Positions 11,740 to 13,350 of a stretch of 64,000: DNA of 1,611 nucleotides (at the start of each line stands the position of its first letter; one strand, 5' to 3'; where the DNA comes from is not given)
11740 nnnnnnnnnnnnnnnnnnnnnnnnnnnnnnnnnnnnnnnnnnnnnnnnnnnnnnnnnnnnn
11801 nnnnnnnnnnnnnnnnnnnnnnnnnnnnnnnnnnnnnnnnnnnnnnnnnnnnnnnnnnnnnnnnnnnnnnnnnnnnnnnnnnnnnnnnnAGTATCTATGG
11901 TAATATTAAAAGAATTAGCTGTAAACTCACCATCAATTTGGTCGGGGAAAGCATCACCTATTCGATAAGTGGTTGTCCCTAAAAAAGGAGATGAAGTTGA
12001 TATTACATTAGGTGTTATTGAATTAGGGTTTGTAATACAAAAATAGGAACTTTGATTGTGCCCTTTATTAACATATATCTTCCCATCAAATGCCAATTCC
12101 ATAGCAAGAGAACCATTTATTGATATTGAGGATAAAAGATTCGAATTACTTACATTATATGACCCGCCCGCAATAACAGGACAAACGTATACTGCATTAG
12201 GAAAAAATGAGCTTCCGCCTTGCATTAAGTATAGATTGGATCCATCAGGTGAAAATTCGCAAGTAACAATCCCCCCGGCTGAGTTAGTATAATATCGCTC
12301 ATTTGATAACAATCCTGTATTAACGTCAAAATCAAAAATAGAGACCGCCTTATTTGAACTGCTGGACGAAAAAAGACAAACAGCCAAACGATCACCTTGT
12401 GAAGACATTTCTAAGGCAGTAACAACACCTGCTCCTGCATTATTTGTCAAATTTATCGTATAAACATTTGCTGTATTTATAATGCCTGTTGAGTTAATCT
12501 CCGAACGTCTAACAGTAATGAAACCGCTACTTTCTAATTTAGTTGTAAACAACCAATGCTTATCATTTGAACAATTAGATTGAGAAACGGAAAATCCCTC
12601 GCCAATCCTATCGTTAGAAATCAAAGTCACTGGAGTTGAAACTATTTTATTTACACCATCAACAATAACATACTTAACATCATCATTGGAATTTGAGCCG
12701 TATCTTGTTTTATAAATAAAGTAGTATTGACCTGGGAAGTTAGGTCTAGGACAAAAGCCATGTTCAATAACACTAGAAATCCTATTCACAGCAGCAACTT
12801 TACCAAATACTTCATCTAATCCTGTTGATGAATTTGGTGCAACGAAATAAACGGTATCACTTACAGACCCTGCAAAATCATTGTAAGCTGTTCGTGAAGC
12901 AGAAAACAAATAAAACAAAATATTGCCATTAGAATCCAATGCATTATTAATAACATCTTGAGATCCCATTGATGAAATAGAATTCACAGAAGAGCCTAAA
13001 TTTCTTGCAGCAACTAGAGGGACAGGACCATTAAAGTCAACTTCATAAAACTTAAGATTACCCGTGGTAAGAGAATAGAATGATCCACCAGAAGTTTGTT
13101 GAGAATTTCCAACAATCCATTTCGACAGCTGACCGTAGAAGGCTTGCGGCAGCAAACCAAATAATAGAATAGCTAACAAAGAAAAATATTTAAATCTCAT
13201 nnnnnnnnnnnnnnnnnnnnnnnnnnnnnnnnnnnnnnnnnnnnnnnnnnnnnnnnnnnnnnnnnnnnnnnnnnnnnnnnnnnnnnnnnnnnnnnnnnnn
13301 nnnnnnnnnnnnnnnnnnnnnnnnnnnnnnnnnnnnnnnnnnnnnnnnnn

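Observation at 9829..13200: T9SS type-B adhesin gene embedded in, and translationally coupled to, a nonulosonic-acid biosynthesis operon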

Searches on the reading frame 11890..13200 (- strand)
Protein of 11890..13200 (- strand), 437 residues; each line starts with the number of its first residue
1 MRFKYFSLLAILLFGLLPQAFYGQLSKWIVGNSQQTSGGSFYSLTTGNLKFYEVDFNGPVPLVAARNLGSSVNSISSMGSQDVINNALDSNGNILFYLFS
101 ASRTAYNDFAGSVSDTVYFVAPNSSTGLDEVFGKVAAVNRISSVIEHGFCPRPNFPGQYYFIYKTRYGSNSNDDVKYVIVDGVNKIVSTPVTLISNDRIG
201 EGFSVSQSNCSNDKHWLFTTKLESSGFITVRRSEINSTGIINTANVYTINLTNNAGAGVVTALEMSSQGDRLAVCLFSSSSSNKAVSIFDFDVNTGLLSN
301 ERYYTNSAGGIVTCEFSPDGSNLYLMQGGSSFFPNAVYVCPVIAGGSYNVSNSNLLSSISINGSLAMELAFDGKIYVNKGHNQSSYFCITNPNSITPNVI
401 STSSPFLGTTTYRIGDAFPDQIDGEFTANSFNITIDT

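Call 10: find_homologous_proteins(query=window:11890-13200:-)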
Query seq(437 aa) (437 aa): 11 proteins with E <= 0.001 among 8000 candidates.
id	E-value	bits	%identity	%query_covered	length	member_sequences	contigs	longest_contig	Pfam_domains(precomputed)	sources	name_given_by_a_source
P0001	1.4e-133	464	67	70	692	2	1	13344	PF13585.13,PF18911.7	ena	-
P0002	2.3e-118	414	49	100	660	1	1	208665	PF13585.13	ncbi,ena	-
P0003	3.6e-109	384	46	95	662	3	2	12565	PF00801.27,PF13585.13,PF18911.7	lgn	-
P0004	1.5e-107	378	45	97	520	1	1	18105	PF18962.8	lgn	-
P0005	3.2e-105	371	44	97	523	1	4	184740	PF18962.8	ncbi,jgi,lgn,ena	ncbi:MAG TPA: T9SS type A sorting domain-containing protein [Bacteroidia bacterium]|jgi:hypothetical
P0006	8.3e-105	369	45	97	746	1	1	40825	PF00801.27,PF18962.8,PF18911.7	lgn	-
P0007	6.6e-102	360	45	96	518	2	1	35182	PF18962.8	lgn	-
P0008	2.2e-90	322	42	92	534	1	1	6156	PF18962.8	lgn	-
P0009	2.5e-69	252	38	97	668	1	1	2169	PF13585.13,PF18911.7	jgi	jgi:gliding motility-associated-like protein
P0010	8.2e-9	53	25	81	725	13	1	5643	PF00801.27,PF13585.13,PF18911.7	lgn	-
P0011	1.0e-4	40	25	56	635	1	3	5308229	PF13585.13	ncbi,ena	-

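Call 11: find_encoding_contigs(protein=P0001, flank=10000, max_places=3)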
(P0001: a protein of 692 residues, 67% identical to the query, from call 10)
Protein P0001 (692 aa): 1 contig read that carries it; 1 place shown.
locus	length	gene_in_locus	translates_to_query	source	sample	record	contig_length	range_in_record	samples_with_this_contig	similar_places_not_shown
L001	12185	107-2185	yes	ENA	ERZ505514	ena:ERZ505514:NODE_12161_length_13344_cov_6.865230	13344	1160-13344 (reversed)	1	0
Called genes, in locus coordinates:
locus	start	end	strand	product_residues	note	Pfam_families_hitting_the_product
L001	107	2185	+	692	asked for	PF18911:PKD_4 (faint), PF13585:CHU_C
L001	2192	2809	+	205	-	PF17836:PglD_N, PF25084:LbH_EIF2B (weak), PF25087:GMPPB_C (faint), PF00132:Hexapep, PF14602:Hexapep_2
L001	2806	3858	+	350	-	PF00483:NTP_transferase, PF12804:NTP_transf_3 (weak)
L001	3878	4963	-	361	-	PF01757:Acyl_transf_3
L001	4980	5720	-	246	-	PF00106:adh_short, PF13561:adh_short_C2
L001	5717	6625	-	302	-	PF01408:GFO_IDH_MocA, PF22725:GFO_IDH_MocA_C3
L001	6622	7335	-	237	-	PF02348:CTP_transf_3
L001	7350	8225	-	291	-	PF01973:MptE-like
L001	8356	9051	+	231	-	-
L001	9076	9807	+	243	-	PF05050:Methyltransf_21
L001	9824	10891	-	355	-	PF01073:3Beta_HSD (weak), PF01370:Epimerase, PF02719:Polysacc_synt_2 (weak), PF04321:RmlD_sub_bind (weak), PF16363:GDP_Man_Dehyd, PF07993:NAD_binding_4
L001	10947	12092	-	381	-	-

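Call 12: find_encoding_contigs(protein=P0002, flank=10000, max_places=3)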
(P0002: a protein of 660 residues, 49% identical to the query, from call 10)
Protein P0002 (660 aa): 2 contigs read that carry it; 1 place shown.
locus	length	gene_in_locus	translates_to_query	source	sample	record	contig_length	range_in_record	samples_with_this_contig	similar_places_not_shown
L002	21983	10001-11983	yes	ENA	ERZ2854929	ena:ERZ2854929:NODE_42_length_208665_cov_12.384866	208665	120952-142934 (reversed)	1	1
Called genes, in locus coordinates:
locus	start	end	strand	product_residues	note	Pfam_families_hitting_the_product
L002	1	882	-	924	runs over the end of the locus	PF09586:YfhO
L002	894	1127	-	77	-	-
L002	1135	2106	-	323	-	PF03631:Virul_fac_BrkB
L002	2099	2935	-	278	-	PF02749:QRPTase_N, PF01729:QRPTase_C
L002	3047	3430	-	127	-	PF16022:DUF4783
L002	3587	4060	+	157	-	PF02590:SPOUT_MTase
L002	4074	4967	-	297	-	PF25084:LbH_EIF2B, PF25087:GMPPB_C (weak), PF00132:Hexapep, PF14602:Hexapep_2 (weak), PF00132:Hexapep (weak)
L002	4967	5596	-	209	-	PF02585:PIG-L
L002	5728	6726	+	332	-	PF00106:adh_short, PF01073:3Beta_HSD, PF01370:Epimerase, PF02719:Polysacc_synt_2, PF04321:RmlD_sub_bind, PF05368:NmrA, PF07993:NAD_binding_4, PF16363:GDP_Man_Dehyd, +1 more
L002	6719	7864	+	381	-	PF01041:DegT_DnrJ_EryC1, PF00155:Aminotran_1_2 (weak), PF01212:Beta_elim_lyase (weak)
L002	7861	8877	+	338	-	PF03102:NeuB, PF08666:SAF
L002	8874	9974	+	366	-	PF02350:Epimerase_2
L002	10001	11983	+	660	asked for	PF13585:CHU_C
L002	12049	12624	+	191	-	PF17836:PglD_N (weak), PF25087:GMPPB_C (faint), PF25084:LbH_EIF2B, PF00132:Hexapep, PF14602:Hexapep_2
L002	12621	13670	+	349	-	PF00483:NTP_transferase, PF12804:NTP_transf_3 (weak)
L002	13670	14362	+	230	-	PF02348:CTP_transf_3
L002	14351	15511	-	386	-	-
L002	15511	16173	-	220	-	PF13472:Lipase_GDSL_2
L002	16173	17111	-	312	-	-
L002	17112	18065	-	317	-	-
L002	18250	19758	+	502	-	PF01943:Polysacc_synt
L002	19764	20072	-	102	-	-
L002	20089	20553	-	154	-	PF05099:TerB (weak)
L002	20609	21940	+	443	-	PF12895:ANAPC3 (faint), PF13424:TPR_12 (faint), PF13428:TPR_14 (faint), PF13431:TPR_17 (faint), PF14559:TPR_19 (faint), PF00515:TPR_1 (faint), PF07719:TPR_2 (faint), PF13432:TPR_16 (weak), +3 more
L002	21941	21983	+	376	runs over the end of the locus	PF22020:RlmL_1st, PF02926:THUMP, PF01170:UPF0020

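Call 13: find_encoding_contigs(protein=P0005, flank=10000, max_places=3)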
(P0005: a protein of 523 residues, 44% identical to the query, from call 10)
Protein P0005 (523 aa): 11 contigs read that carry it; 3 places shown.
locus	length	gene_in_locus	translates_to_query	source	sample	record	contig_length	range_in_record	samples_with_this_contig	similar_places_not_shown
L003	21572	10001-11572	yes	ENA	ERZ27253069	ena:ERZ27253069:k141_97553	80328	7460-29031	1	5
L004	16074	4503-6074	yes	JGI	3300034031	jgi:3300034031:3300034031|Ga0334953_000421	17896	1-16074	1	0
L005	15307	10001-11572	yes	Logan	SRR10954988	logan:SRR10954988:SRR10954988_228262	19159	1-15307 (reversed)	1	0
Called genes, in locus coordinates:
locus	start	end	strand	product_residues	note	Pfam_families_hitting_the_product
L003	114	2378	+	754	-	PF14870:PSII_BNR, PF13573:SprB, PF18962:Por_Secre_tail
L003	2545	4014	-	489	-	PF00478:IMPDH, PF00571:CBS, PF01070:FMN_dh, PF03060:NMO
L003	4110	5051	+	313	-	PF01973:MptE-like (weak)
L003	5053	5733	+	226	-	PF25084:LbH_EIF2B (faint), PF00132:Hexapep, PF14602:Hexapep_2 (weak)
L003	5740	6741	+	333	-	PF00106:adh_short, PF01073:3Beta_HSD, PF01370:Epimerase, PF02719:Polysacc_synt_2, PF04321:RmlD_sub_bind, PF07993:NAD_binding_4, PF16363:GDP_Man_Dehyd, PF13460:NAD_binding_10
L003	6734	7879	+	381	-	PF01041:DegT_DnrJ_EryC1, PF01212:Beta_elim_lyase (weak)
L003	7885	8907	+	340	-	PF03102:NeuB, PF08666:SAF (weak)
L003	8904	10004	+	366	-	PF02350:Epimerase_2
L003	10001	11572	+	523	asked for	PF18962:Por_Secre_tail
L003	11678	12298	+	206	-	PF17836:PglD_N, PF25084:LbH_EIF2B (weak), PF25087:GMPPB_C (faint), PF00132:Hexapep, PF14602:Hexapep_2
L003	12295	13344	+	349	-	PF00483:NTP_transferase, PF12804:NTP_transf_3 (weak)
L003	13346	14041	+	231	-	PF02348:CTP_transf_3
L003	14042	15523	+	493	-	PF01554:MatE (faint), PF01943:Polysacc_synt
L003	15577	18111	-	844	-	PF09586:YfhO (weak)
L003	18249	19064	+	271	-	PF10637:Ofd1_CTDD (faint), PF13640:2OG-FeII_Oxy_3, PF13661:2OG-FeII_Oxy_4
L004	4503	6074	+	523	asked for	PF18962:Por_Secre_tail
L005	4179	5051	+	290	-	PF01973:MptE-like (weak)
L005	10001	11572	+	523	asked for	PF18962:Por_Secre_tail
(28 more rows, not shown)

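Call 16: find_encoding_contigs(protein=P0003, flank=10000, max_places=2)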
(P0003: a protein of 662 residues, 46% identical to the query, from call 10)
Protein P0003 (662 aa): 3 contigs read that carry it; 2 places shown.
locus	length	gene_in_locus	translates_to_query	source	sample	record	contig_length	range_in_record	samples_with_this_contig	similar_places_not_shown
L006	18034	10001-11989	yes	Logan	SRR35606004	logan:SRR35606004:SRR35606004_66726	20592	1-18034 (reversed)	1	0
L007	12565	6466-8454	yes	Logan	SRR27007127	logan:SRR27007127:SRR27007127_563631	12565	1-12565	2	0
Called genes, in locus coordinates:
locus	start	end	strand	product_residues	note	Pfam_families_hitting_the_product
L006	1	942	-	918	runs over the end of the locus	PF09586:YfhO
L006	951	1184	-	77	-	-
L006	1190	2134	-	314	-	PF03631:Virul_fac_BrkB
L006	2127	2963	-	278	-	PF02749:QRPTase_N, PF01729:QRPTase_C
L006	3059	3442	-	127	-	PF16022:DUF4783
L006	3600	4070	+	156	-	PF02590:SPOUT_MTase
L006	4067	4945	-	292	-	PF21711:DCTN5 (faint), PF25084:LbH_EIF2B, PF25087:GMPPB_C (faint), PF14602:Hexapep_2 (faint), PF00132:Hexapep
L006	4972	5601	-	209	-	PF02585:PIG-L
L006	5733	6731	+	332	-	PF01073:3Beta_HSD, PF01370:Epimerase, PF02719:Polysacc_synt_2, PF04321:RmlD_sub_bind, PF05368:NmrA, PF07993:NAD_binding_4, PF16363:GDP_Man_Dehyd, PF13460:NAD_binding_10, +1 more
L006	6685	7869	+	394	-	PF01041:DegT_DnrJ_EryC1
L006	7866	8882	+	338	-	PF03102:NeuB, PF08666:SAF (weak)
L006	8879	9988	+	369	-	PF02350:Epimerase_2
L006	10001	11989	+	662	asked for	PF00801:PKD (weak), PF18911:PKD_4, PF13585:CHU_C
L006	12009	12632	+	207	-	PF17836:PglD_N, PF25087:GMPPB_C (faint), PF25084:LbH_EIF2B (weak), PF00132:Hexapep, PF14602:Hexapep_2 (weak)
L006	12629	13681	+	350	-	PF00483:NTP_transferase, PF12804:NTP_transf_3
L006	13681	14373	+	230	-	PF02348:CTP_transf_3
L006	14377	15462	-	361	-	PF07388:A-2_8-polyST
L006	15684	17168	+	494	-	-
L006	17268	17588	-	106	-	-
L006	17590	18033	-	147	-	?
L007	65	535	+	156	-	PF02590:SPOUT_MTase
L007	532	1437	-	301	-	PF21711:DCTN5 (faint), PF25084:LbH_EIF2B, PF25087:GMPPB_C (faint), PF14602:Hexapep_2 (faint), PF00132:Hexapep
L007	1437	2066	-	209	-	PF02585:PIG-L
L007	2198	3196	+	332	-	PF01073:3Beta_HSD, PF01370:Epimerase, PF02719:Polysacc_synt_2, PF04321:RmlD_sub_bind, PF05368:NmrA, PF07993:NAD_binding_4, PF16363:GDP_Man_Dehyd, PF13460:NAD_binding_10, +1 more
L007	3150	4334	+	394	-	PF01041:DegT_DnrJ_EryC1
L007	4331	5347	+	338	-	PF03102:NeuB, PF08666:SAF (weak)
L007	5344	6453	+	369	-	PF02350:Epimerase_2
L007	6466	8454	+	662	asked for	PF00801:PKD (weak), PF18911:PKD_4, PF13585:CHU_C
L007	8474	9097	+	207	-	PF17836:PglD_N, PF25087:GMPPB_C (faint), PF25084:LbH_EIF2B (weak), PF00132:Hexapep, PF14602:Hexapep_2 (weak)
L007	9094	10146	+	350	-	PF00483:NTP_transferase, PF12804:NTP_transf_3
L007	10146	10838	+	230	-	PF02348:CTP_transf_3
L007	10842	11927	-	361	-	PF07388:A-2_8-polyST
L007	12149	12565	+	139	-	?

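Call 17: find_encoding_contigs(protein=P0006, flank=10000, max_places=2)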
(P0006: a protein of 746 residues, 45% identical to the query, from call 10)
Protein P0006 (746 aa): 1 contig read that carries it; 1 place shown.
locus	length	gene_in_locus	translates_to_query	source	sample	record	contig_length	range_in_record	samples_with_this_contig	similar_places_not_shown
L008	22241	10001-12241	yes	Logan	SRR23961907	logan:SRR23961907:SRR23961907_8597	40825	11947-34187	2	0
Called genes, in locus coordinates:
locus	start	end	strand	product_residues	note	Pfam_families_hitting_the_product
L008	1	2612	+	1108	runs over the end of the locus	PF00801:PKD, PF18911:PKD_4, PF18962:Por_Secre_tail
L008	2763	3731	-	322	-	PF11335:DUF3137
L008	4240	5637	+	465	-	-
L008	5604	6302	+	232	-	PF04288:MukE (weak), PF21980:MksE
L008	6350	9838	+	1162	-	PF04310:MukB (weak)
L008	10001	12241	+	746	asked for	PF00801:PKD, PF18911:PKD_4, PF18962:Por_Secre_tail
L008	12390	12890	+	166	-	-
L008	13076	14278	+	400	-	PF09587:PGA_cap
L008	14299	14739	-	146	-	PF08818:DUF1801 (weak)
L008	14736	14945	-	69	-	-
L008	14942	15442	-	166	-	PF08327:AHSA1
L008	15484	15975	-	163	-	PF08327:AHSA1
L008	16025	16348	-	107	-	PF12840:HTH_20, PF01022:HTH_5, PF12802:MarR_2 (weak), PF08279:HTH_11 (weak)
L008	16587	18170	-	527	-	PF01464:SLT, PF01476:LysM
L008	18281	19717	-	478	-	PF01425:Amidase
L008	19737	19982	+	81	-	-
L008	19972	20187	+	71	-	-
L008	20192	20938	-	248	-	PF00081:Sod_Fe_N, PF02777:Sod_Fe_C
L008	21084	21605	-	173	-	PF00364:Biotin_lipoyl, PF25984:BSH_YknX (faint)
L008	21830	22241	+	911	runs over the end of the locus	PF17900:Peptidase_M1_N, PF01433:Peptidase_M1, PF02985:HEAT (faint), PF13646:HEAT_2 (weak)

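Call 18: find_encoding_contigs(protein=P0011, flank=10000, max_places=2)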
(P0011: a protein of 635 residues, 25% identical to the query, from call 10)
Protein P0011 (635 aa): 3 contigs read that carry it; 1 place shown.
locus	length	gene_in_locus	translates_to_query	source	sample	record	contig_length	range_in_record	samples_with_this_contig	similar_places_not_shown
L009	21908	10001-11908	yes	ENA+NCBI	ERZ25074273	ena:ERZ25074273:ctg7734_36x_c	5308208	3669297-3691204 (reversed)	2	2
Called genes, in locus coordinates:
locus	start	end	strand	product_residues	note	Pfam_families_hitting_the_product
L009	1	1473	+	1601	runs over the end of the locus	-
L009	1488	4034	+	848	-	-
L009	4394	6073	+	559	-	PF18962:Por_Secre_tail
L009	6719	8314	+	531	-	PF00400:WD40 (faint), PF24814:WD40_Prp19 (faint), PF17164:DUF5122, PF18962:Por_Secre_tail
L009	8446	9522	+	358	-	PF00266:Aminotran_5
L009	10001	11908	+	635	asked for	PF13585:CHU_C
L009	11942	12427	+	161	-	PF08327:AHSA1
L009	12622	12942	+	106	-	PF12840:HTH_20, PF01022:HTH_5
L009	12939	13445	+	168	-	PF08327:AHSA1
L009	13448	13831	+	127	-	PF07291:MauE (weak), PF07681:DoxX, PF13564:DoxX_2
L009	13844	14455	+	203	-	PF18899:DUF5655, PF08818:DUF1801, PF13376:OmdA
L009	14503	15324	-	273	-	PF00561:Abhydrolase_1, PF12146:Hydrolase_4, PF12697:Abhydrolase_6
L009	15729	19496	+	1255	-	PF13449:Phytase-like, PF05787:PhoX (faint), PF15780:ASH (faint), PF07610:DUF1573 (faint), PF22073:Cep192_D4 (faint), PF22544:HYDIN_VesB_CFA65-like_Ig (faint), PF18962:Por_Secre_tail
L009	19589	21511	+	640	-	PF03150:CCP_MauG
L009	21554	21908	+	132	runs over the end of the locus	-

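Call 19: find_encoding_contigs(protein=P0010, flank=10000, max_places=2)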
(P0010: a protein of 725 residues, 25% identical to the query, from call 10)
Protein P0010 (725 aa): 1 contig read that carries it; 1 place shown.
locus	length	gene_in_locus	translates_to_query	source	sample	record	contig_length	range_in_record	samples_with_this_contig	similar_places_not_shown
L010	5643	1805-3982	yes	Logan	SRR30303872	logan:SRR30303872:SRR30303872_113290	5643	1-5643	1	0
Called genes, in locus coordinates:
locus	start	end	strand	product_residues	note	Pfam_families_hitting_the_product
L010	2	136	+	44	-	?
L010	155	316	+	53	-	-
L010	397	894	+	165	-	-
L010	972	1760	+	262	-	PF01596:Methyltransf_3 (weak), PF13578:Methyltransf_24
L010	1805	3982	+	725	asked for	PF00801:PKD (faint), PF18911:PKD_4 (weak), PF13585:CHU_C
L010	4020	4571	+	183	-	PF01923:Cob_adeno_trans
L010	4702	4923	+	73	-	PF11387:DUF2795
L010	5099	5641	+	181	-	?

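Call 20: find_encoding_contigs(protein=P0004, flank=10000, max_places=2)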
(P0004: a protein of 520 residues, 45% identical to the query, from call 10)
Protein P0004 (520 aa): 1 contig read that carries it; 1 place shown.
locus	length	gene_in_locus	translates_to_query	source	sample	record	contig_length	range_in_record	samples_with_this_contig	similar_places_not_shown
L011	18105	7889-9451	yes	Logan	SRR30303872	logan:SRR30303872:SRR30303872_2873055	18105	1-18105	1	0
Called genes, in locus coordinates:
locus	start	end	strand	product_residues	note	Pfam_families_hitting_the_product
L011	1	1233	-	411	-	?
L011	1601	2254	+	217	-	-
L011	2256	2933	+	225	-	PF25084:LbH_EIF2B (faint), PF25087:GMPPB_C (faint), PF00132:Hexapep, PF14602:Hexapep_2 (weak)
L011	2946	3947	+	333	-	PF00106:adh_short, PF01073:3Beta_HSD, PF01370:Epimerase, PF02719:Polysacc_synt_2, PF04321:RmlD_sub_bind, PF07993:NAD_binding_4, PF16363:GDP_Man_Dehyd, PF13460:NAD_binding_10, +1 more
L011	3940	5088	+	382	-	PF01041:DegT_DnrJ_EryC1, PF01212:Beta_elim_lyase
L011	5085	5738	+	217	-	PF17836:PglD_N, PF00132:Hexapep (weak)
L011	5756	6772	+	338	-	PF03102:NeuB, PF08666:SAF (weak)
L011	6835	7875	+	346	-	PF02350:Epimerase_2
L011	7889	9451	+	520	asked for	PF18962:Por_Secre_tail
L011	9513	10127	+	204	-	PF17836:PglD_N (faint), PF25084:LbH_EIF2B, PF25087:GMPPB_C (weak), PF00132:Hexapep, PF14602:Hexapep_2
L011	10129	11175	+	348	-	PF00483:NTP_transferase, PF12804:NTP_transf_3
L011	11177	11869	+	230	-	PF02348:CTP_transf_3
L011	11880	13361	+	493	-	PF01943:Polysacc_synt (weak)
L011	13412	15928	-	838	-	PF09586:YfhO (weak)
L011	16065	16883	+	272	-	PF10637:Ofd1_CTDD (faint), PF13640:2OG-FeII_Oxy_3, PF13661:2OG-FeII_Oxy_4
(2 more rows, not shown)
